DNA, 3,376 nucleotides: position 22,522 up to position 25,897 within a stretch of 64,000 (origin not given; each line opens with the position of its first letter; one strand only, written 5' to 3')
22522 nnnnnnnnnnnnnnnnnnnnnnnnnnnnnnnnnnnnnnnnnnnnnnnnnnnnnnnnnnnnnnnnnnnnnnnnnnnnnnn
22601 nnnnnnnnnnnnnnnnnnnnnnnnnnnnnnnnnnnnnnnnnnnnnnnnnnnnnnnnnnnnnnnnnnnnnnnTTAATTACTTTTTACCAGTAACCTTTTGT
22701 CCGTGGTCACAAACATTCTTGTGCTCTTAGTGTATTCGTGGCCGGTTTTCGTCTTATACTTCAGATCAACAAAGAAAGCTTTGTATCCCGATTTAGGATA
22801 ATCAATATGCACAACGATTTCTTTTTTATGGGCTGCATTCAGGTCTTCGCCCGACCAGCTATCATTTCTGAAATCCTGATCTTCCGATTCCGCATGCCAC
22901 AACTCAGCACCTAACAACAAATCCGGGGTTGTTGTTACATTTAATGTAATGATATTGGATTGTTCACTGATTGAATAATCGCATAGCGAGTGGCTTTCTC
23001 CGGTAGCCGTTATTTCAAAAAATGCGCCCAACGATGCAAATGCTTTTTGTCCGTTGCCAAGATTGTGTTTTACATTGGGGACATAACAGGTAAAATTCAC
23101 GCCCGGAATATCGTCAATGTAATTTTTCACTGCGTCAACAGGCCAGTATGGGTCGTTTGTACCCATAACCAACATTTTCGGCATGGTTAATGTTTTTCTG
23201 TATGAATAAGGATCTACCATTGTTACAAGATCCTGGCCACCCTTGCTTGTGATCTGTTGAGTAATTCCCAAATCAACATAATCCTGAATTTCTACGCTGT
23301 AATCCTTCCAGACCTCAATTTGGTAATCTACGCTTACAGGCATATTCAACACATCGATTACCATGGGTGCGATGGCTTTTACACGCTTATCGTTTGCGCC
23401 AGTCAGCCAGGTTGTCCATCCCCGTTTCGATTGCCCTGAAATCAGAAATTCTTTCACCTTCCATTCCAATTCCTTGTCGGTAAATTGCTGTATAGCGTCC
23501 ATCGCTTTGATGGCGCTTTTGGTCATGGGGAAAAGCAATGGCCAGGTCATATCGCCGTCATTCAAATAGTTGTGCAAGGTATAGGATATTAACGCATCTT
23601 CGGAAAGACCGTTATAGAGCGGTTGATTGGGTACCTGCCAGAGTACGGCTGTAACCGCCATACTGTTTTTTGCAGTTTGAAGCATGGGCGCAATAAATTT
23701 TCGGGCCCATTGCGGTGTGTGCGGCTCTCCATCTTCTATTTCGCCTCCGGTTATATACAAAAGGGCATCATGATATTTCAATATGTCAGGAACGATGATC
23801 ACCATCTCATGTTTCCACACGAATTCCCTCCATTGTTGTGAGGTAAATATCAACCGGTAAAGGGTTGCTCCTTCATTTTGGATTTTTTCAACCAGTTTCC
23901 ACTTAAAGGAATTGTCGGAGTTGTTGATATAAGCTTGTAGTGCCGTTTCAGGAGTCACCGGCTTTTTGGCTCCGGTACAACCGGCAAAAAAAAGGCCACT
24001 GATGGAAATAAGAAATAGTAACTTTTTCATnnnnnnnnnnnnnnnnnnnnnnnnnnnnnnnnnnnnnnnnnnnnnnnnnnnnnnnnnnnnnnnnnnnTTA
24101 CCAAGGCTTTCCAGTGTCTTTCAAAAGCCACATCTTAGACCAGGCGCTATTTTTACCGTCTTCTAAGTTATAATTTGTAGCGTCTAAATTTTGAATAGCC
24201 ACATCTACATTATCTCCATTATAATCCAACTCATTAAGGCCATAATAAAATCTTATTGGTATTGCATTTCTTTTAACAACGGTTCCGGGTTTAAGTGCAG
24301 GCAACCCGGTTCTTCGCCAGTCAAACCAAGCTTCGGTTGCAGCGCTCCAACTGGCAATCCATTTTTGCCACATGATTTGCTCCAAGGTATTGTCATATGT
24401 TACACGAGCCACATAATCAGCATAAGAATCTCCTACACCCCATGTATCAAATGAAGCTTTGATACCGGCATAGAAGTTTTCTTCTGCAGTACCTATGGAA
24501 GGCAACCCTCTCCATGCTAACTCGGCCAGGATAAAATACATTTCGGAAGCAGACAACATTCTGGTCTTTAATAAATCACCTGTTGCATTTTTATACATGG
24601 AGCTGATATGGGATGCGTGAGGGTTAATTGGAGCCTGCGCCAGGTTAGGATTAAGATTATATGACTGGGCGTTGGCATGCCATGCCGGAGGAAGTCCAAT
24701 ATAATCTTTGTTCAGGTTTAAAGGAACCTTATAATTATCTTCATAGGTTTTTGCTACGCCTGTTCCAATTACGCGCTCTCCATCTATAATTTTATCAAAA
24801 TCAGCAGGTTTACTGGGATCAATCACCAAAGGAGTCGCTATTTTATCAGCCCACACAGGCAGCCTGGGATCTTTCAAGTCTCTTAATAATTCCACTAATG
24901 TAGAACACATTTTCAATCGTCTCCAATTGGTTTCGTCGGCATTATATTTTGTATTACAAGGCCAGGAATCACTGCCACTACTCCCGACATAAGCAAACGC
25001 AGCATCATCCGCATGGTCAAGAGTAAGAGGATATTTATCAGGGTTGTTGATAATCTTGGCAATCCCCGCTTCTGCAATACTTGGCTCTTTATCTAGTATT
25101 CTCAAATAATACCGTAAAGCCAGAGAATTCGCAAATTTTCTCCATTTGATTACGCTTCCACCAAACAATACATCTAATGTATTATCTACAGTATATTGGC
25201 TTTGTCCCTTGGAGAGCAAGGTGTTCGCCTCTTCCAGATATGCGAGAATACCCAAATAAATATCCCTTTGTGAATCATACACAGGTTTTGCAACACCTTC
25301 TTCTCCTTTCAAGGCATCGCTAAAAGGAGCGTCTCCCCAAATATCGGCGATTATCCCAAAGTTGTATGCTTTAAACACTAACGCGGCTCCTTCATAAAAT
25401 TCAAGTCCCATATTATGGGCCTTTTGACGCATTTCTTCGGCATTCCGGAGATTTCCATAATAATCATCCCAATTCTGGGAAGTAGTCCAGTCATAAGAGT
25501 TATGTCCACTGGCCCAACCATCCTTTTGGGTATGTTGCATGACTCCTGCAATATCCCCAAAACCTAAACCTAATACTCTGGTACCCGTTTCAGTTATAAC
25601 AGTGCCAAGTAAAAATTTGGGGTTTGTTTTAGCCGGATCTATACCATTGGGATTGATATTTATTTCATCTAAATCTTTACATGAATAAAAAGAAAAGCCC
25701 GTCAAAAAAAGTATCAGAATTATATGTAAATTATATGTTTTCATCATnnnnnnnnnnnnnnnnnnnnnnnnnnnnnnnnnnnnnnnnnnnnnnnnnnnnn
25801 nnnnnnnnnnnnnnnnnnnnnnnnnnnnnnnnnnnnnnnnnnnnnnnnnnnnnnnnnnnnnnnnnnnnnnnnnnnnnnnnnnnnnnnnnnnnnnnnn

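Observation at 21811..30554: Paired LacI/GalR-type palindromic operators in the leaders of both SusCD modules, an unusual control logic for a PUL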

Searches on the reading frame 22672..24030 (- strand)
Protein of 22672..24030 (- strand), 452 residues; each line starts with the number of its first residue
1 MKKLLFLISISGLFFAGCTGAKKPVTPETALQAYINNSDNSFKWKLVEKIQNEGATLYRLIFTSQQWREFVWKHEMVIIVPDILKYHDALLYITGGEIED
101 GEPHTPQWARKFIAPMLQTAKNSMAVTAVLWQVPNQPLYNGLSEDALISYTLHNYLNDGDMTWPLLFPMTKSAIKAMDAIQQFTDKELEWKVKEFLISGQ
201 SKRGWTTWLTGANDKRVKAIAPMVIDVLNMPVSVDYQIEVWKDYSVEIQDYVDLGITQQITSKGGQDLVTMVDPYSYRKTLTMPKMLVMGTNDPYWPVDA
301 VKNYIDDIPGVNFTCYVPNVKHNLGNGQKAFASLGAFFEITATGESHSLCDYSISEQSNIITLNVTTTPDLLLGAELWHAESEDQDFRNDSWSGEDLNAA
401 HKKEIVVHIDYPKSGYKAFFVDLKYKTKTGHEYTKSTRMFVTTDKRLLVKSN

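Call 5: search_protein_families(library=pfam, proteins=[window:22672-24030:-])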
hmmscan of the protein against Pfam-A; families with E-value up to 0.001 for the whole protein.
window:22672-24030:- (452 aa): 1 family
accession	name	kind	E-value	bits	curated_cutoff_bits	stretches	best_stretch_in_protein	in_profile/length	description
PF10142.15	PhoPQ_related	-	2.8e-99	332.7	20.3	1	31-388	1-367/367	PhoPQ-activated pathogenicity-related protein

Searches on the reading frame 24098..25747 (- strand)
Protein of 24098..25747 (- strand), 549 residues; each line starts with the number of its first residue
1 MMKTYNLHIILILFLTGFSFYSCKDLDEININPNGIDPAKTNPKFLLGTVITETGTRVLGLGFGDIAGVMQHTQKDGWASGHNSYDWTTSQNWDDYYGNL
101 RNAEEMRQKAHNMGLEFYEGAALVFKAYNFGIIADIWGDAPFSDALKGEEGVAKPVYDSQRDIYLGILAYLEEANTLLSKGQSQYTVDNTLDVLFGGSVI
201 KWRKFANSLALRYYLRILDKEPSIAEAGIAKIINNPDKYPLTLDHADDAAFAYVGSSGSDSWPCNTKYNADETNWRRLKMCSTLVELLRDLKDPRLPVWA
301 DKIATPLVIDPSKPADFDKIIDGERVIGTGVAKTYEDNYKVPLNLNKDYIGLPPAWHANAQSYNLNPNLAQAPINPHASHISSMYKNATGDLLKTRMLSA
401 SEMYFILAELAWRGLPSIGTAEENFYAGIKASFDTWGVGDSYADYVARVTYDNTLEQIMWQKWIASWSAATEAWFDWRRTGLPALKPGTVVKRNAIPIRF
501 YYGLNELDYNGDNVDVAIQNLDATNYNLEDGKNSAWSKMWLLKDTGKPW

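Call 5: search_protein_families(library=pfam, proteins=[window:24098-25747:-])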
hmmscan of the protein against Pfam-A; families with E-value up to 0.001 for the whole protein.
window:24098-25747:- (549 aa): 3 families
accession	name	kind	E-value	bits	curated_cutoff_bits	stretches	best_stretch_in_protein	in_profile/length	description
PF12771.13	SusD-like_2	-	1.6e-72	245.1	27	1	68-502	34-414/415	Starch-binding associating with outer membrane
PF12741.13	SusD-like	-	1e-46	160.5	27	3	75-305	60-283/495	Susd and RagB outer membrane lipoprotein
PF14322.12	SusD-like_3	-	1e-06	29.6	27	1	64-182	45-169/191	Starch-binding associating with outer membrane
